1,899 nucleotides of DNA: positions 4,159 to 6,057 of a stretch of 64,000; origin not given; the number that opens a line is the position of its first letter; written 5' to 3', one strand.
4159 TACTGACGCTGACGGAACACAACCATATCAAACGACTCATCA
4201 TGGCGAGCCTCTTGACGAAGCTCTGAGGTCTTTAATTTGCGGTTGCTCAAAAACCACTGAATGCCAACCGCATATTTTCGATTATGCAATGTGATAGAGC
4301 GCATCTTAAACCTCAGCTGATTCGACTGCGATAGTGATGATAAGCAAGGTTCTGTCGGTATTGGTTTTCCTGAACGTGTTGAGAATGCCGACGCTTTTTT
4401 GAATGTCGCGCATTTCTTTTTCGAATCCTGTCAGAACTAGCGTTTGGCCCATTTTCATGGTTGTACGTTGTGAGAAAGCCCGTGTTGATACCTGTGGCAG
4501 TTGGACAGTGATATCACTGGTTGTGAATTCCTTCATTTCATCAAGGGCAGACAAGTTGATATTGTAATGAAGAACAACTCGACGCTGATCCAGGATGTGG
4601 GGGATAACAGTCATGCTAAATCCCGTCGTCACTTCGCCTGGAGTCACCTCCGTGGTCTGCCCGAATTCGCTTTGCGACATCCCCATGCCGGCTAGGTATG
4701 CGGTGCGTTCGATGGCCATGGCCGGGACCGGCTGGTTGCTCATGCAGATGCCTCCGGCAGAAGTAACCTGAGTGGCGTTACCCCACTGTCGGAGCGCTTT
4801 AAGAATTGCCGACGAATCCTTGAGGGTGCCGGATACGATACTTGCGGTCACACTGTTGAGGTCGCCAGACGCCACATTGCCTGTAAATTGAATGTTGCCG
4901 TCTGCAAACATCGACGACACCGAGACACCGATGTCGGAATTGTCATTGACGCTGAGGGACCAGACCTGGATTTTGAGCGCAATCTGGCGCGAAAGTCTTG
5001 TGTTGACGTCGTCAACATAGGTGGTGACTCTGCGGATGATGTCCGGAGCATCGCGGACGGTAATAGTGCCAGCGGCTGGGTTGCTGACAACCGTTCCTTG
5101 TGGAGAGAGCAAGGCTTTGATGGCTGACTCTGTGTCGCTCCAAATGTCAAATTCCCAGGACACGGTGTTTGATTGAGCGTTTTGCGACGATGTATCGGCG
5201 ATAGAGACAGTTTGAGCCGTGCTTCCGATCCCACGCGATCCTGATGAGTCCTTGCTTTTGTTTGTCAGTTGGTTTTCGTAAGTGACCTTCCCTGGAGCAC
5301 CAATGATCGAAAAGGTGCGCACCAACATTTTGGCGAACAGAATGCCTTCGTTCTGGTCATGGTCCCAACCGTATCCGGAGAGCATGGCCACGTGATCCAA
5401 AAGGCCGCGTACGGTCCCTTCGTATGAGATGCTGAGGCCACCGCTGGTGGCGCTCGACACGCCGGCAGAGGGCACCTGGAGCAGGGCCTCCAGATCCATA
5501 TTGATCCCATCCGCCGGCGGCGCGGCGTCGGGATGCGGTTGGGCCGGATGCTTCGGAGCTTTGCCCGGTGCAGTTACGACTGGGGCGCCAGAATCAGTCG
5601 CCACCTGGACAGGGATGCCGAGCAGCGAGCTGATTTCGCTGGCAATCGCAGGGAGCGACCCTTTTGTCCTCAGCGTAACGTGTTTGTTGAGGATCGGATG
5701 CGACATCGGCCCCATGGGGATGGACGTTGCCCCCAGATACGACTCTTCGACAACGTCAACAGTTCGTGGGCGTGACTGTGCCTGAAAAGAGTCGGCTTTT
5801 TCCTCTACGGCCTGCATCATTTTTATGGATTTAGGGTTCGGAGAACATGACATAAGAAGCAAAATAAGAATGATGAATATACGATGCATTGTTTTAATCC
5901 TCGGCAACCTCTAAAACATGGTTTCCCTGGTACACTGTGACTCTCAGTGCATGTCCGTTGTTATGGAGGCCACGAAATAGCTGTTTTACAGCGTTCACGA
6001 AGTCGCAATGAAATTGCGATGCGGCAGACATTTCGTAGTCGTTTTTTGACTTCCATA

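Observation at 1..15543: A Trb-type T4SS operon runs without a break into a type IVb pilus operon, and pil genes occupy the VirB10/TrbI slot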

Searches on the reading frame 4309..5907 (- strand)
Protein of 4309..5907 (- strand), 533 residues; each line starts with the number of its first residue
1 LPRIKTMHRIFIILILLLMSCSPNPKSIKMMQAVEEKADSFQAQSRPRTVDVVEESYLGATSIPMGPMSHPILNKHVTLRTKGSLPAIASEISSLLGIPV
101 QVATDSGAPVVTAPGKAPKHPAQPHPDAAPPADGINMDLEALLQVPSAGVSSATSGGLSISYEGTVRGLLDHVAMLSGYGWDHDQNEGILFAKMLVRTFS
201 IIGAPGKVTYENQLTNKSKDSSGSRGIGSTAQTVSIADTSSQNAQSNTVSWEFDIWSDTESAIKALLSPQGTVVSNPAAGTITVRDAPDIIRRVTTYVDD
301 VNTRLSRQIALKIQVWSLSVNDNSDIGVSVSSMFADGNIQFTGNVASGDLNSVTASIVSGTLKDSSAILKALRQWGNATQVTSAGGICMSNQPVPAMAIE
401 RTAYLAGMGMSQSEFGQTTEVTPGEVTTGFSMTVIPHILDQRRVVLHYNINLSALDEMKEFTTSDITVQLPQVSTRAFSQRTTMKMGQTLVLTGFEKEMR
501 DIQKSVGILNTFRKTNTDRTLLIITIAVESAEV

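Call 4: search_protein_families(library=pfam, proteins=[window:4309-5907:-], max_evalue=0.01)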
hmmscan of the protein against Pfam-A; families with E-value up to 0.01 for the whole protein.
window:4309-5907:- (533 aa): 3 families
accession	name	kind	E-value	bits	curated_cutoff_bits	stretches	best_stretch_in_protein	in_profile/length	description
PF00263.26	Secretin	-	1e-08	35.4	27.5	1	395-501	24-128/169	Bacterial type II and III secretion system protein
PF07655.18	Secretin_N_2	-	0.00052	20.9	23.4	1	213-278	20-90/91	Secretin N-terminal domain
PF03958.22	Secretin_N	-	0.00091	19.8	28.2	1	260-299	15-61/69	Bacterial type II/III secretion system short domain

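Call 7: search_protein_families(library=ncbifam, proteins=[window:4309-5907:-], max_evalue=0.01)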
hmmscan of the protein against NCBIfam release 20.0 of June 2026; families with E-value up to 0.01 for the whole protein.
window:4309-5907:- (533 aa): 7 families
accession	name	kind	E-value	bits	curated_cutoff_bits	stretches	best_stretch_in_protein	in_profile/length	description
TIGR02520.1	pilus_B_mal_scr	equivalog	2.9e-71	240.6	287.65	1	74-504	26-481/513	PilN family type IVB pilus formation outer membrane protein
TIGR02519.1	pilus_MshL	equivalog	4e-19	68.7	250.2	1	276-509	4-259/290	pilus (MSHA type) biogenesis protein MshL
TIGR02516.1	type_III_yscC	equivalog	1.1e-10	40.7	238.45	1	267-501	195-421/463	type III secretion system outer membrane ring subunit SctC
TIGR02515.1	IV_pilus_PilQ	subfamily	9.2e-07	28.2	284.35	1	259-352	123-215/428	type IV pilus secretin PilQ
TIGR02517.1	type_II_gspD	equivalog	7.6e-06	24.7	351.35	1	258-347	111-197/600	type II secretion system secretin GspD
NF011873.0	PRK15346.1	equivalog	3.3e-05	22.8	524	1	275-499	240-452/499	EscC/YscC/HrcC family type III secretion system outer membrane ring protein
NF010083.0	PRK13568.1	equivalog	7.4e-05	21.7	554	1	260-329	141-209/419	DNA uptake porin HofQ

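Call 24: search_dna_similar(query=window:4309-5907:-, collection=plasmids, mode=protein, max_rows=30, rows=best)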
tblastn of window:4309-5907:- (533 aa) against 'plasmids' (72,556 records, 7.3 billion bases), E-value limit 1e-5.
Records with a match: 2961; places in all: 2986; records where one place covers at least 80% of the query: 38.
Best place of each record, by identity: <60% 2961.
By first word of the organism name: Escherichia 1720; Salmonella 520; Shigella 140; Serratia 96; Klebsiella 74; Enterobacter 49; Pseudomonas 40; Burkholderia 36; Vibrio 34; Citrobacter 33; and 58 more.
By predicted mobility (MOB-suite, as given by PLSDB): conjugative 2484; non-mobilizable 260; mobilizable 217.
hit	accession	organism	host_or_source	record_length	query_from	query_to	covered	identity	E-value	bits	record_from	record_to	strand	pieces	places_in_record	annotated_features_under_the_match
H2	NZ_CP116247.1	Nitratidesulfovibrio vulgaris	swine finishing facility waste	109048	10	530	98%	34.2%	2e-63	231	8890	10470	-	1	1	secretin N-terminal domain-containing protein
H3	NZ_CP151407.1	Azonexus hydrophilus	metagenomic assembly,groundwater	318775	27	496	88%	29.9%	9e-32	138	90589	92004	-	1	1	PilN family type IVB pilus formation outer membrane protein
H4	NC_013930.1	Thioalkalivibrio sp. K90mix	-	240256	26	524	94%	28.1%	4e-41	166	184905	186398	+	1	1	type II and III secretion system protein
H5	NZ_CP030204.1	Salmonella enterica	-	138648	10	526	97%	26.4%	1e-27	125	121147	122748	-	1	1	PilN family type IVB pilus formation outer membrane protein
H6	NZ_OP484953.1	Cupriavidus gilardii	-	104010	16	504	92%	27.2%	3e-37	154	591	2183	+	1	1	PilN family type IVB pilus formation outer membrane protein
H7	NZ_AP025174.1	Cupriavidus sp. P-10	-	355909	6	504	94%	26.2%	1e-38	158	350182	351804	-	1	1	PilN family type IVB pilus formation outer membrane protein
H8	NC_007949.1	Polaromonas sp. JS666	-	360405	83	526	83%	28.7%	5e-37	154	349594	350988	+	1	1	PilN family type IVB pilus formation outer membrane protein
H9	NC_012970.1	Methylovorus glucosotrophus SIP3-4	-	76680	57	497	83%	28.9%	1e-32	140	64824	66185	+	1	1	PilN family type IVB pilus formation outer membrane protein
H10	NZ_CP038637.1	Cupriavidus oxalaticus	whole organism,sewage sludge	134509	6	504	94%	25.5%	7e-38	156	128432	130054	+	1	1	PilN family type IVB pilus formation outer membrane protein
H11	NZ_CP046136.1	Pantoea sp. RSPAM1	Oryza sativa,Whole organism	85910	1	497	93%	25.6%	2e-24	115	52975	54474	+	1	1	PilN family type IVB pilus formation outer membrane protein | hypothetical protein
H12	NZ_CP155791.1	Burkholderia cenocepacia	Sputum,sputum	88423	13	497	91%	25.3%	5e-15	86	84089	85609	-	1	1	pilus assembly protein PilN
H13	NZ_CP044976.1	Hydrogenophaga sp. PBL-H3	-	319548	151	526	71%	32.3%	2e-42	170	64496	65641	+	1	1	PilN family type IVB pilus formation outer membrane protein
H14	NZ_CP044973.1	Hydrogenophaga sp. PBL-H3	-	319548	151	526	71%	32.3%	2e-42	170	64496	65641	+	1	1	PilN family type IVB pilus formation outer membrane protein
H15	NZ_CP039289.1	Cupriavidus necator H16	single cell,sludge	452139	44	498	85%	26.5%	1e-18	98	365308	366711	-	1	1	secretin N-terminal domain-containing protein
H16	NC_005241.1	Cupriavidus necator H16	-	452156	44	498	85%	26.5%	1e-18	98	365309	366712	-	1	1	secretin N-terminal domain-containing protein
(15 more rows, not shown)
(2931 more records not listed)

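Call 25: get_annotated_region(hit=H2, flank=14000)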
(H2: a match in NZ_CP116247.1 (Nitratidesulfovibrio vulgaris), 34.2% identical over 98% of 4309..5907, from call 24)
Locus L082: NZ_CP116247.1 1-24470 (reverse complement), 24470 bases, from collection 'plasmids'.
description: Nitratidesulfovibrio vulgaris strain L2 plasmid pDsulf-L2-2, complete sequence
organism: Nitratidesulfovibrio vulgaris (NCBI taxid 881)
taxonomy: Bacteria; Thermodesulfobacteriota; Desulfovibrionia; Desulfovibrionales; Desulfovibrionaceae; Nitratidesulfovibrio; Nitratidesulfovibrio vulgaris
host: -; source: swine finishing facility waste; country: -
typing (MOB-suite, as given by PLSDB): mobilizable; relaxase MOBP
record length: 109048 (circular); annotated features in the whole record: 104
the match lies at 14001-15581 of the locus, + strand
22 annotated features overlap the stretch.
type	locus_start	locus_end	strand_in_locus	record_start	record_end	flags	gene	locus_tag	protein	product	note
CDS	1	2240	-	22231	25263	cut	-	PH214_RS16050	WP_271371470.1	hypothetical protein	-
CDS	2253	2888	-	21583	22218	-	-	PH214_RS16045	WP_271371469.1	DotI/IcmL/TraM family protein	-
CDS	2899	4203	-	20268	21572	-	-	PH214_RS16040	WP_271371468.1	hypothetical protein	-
CDS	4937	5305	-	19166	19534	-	-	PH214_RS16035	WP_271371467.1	hypothetical protein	-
CDS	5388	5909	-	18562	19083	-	-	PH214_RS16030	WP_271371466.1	hypothetical protein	-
CDS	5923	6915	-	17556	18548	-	-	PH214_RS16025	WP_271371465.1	hypothetical protein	-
CDS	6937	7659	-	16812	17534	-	-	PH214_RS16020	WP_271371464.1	DotG/IcmE/VirB10 family protein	-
CDS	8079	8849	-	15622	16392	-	-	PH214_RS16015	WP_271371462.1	DotH/IcmK family type IV secretion protein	-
CDS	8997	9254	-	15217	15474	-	-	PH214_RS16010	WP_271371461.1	hypothetical protein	-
CDS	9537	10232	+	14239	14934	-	-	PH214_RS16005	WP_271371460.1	LexA family transcriptional regulator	-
CDS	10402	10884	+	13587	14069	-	-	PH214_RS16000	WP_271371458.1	DotD/TraH family lipoprotein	-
CDS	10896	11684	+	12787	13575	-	-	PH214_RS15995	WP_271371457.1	type IV secretory system conjugative DNA transfer family protein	-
CDS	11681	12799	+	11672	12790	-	-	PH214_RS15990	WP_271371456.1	ATPase, T2SS/T4P/T4SS family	-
CDS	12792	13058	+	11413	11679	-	icmT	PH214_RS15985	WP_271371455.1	IcmT/TraK family protein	-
CDS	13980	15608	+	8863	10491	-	-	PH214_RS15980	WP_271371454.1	secretin N-terminal domain-containing protein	GO:0009297 - pilus assembly [Evidence IEA]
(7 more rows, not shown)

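Call 50: search_solved_structures(query=window:4309-5907:-, max_evalue=0.001)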
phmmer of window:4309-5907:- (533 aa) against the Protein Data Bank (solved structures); distinct sequences matched with E-value up to 0.001: 1.
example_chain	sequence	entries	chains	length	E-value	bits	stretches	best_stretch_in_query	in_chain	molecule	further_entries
9u5s_A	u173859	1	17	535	9.4e-36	126.9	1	158-508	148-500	Outer membrane lipoprotein BfpB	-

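Call 75: get_annotated_region(hit=H4, flank=14000)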
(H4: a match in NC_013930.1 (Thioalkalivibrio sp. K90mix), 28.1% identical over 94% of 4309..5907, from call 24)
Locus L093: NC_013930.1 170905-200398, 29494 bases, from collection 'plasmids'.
description: Thioalkalivibrio sp. K90mix plasmid pTK9001, complete sequence
organism: Thioalkalivibrio sp. K90mix (NCBI taxid 396595)
taxonomy: Bacteria; Pseudomonadota; Gammaproteobacteria; Chromatiales; Ectothiorhodospiraceae; Thioalkalivibrio; Thioalkalivibrio sp. K90mix
host: -; source: -; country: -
typing (MOB-suite, as given by PLSDB): conjugative; replicon rep_cluster_1585; relaxase MOBH; mating-pair formation MPF_T
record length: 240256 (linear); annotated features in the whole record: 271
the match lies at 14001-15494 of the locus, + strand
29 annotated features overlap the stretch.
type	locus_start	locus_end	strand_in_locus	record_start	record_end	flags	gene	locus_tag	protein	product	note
CDS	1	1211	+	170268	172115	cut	traD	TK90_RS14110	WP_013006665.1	conjugative transfer system coupling protein TraD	GO:0015074 - DNA integration [Evidence IEA]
CDS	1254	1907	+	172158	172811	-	-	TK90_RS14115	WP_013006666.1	DUF4400 domain-containing protein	-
CDS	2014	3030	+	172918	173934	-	-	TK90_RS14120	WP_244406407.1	ATPase, T2SS/T4P/T4SS family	-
CDS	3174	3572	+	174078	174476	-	-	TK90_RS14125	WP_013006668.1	TrbC/VirB2 family protein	-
CDS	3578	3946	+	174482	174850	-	-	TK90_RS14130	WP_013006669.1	TrbC/VirB2 family protein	-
CDS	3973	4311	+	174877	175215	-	-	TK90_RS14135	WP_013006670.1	VirB3 family type IV secretion system protein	-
CDS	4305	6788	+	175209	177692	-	-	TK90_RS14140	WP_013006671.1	type IV secretory pathway VirB4 components-like protein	-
CDS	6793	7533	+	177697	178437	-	-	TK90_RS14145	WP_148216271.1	hypothetical protein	-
CDS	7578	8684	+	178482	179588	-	-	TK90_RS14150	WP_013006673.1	type IV secretion system protein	GO:0030255 - protein secretion by the type IV secretion system [Evidence IEA]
CDS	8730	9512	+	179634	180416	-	-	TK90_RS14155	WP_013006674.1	type IV secretion system protein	-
CDS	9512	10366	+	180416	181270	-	-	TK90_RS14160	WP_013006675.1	TrbG/VirB9 family P-type conjugative transfer protein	-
CDS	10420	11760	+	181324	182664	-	-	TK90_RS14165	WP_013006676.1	TrbI/VirB10 family protein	-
CDS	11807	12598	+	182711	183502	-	-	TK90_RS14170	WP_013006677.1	lytic transglycosylase domain-containing protein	-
CDS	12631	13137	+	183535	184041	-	-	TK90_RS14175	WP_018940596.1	hypothetical protein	-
CDS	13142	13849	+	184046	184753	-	-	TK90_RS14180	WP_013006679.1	TcpQ domain-containing protein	-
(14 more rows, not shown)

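Call 84: get_annotated_region(hit=H8, flank=14000)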
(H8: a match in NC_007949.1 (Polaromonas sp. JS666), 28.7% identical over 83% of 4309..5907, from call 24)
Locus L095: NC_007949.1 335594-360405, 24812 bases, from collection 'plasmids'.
description: Polaromonas sp. JS666 plasmid 1, complete sequence
organism: Polaromonas sp. JS666 (NCBI taxid 296591)
taxonomy: Bacteria; Pseudomonadota; Betaproteobacteria; Burkholderiales; Comamonadaceae; Polaromonas; Polaromonas sp. JS666
host: -; source: -; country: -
typing (MOB-suite, as given by PLSDB): conjugative; replicon rep_cluster_944; relaxase MOBH,MOBP; mating-pair formation MPF_T
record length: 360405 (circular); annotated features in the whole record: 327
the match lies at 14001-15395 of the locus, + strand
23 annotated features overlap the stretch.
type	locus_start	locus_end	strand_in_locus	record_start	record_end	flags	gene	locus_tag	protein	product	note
CDS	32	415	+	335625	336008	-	-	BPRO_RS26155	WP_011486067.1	TrbC/VirB2 family protein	-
CDS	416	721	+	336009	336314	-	-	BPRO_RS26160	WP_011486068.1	VirB3 family type IV secretion system protein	-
CDS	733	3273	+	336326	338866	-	-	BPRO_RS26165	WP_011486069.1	VirB4 family type IV secretion system protein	-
CDS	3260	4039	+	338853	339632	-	-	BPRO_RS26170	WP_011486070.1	hypothetical protein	-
CDS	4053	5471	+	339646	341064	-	-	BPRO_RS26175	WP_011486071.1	type IV secretion system protein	-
CDS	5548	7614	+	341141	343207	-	-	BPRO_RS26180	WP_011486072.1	ATP-binding protein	-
CDS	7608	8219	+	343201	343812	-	-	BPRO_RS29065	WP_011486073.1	lytic transglycosylase domain-containing protein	-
CDS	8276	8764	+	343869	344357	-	-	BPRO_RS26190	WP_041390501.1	hypothetical protein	-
CDS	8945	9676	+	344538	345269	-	-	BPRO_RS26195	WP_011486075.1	type IV secretion system protein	-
CDS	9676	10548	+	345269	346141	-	-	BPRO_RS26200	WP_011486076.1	TrbG/VirB9 family P-type conjugative transfer protein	-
CDS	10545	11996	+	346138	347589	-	-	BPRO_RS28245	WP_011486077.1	TrbI/VirB10 family protein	-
CDS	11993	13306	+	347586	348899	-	-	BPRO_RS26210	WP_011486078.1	TcpQ domain-containing protein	-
CDS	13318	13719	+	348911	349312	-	-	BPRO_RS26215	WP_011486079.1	TcpQ domain-containing protein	-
CDS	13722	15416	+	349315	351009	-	-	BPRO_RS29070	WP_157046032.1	PilN family type IVB pilus formation outer membrane protein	GO:0009297 - pilus assembly [Evidence IEA]; GO:0009306 - protein secretion [Evidence IEA]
CDS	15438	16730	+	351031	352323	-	pilO2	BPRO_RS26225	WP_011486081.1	type 4b pilus protein PilO2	-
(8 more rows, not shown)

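Call 86: search_protein_families(library=ncbifam, proteins=[L095:11993-13303:+, L095:13318-13716:+, L093:13142-13846:+, L093:12631-13134:+], max_evalue=0.05)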
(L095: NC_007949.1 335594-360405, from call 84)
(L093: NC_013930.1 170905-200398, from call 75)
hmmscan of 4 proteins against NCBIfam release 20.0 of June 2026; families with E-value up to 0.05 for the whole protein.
L095:11993-13303:+ (437 aa): 9 families
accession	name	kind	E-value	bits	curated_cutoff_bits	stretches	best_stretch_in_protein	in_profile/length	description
TIGR02781.1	VirB9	equivalog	3.6e-13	49.7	217.7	1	33-112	161-244/248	P-type conjugative transfer protein VirB9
NF010435.0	PRK13861.1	equivalog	1.7e-08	34.3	255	1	28-106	179-258/293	type IV secretion system protein VirB9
NF053611.1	YiaD_Gzip_OmpA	equivalog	2.2e-05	24.2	175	1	190-262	101-179/206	YiaD family glycine zipper/OmpA-like lipoprotein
TIGR02775.1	TrbG_Ti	equivalog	0.00017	21.1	180.85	1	28-93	125-194/206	P-type conjugative transfer protein TrbG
NF053612.1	anchor_PA1041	equivalog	0.0003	20.8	250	1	186-264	124-209/236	PA1041 family peptidoglycan-binding anchor lipoprotein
NF010413.0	PRK13839.1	subfamily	0.0026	17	388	1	22-69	179-229/279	conjugal transfer protein TrbG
NF053613.1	OMP_toxin_LptF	equivalog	0.013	15.2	400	1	186-261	136-217/256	lipotoxin F family OmpA-related lipoprotein LptF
NF010460.0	PRK13885.1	subfamily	0.014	14.2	370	1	23-62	193-232/299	conjugal transfer protein TrbG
TIGR03789.1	pdsO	hypoth_equivalog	0.044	13.5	152.2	0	190-262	138-216/243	sortase-associated OmpA-like protein PdsO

L095:13318-13716:+ (133 aa): 0 families

L093:13142-13846:+ (235 aa): 3 families
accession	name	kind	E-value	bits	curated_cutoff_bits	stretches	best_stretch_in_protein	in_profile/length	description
TIGR02775.1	TrbG_Ti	equivalog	0.00084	18.9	180.85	1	37-73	129-165/206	P-type conjugative transfer protein TrbG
NF004311.0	PRK05708.1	equivalog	0.037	12.8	378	0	152-220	36-104/305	putative 2-dehydropantoate 2-reductase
NF010460.0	PRK13885.1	subfamily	0.038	12.7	370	0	39-72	204-237/299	conjugal transfer protein TrbG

L093:12631-13134:+ (168 aa): 1 family
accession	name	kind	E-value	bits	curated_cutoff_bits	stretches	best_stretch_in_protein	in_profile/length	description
TIGR02781.1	VirB9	equivalog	0.035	13.7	217.7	1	36-80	156-202/248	P-type conjugative transfer protein VirB9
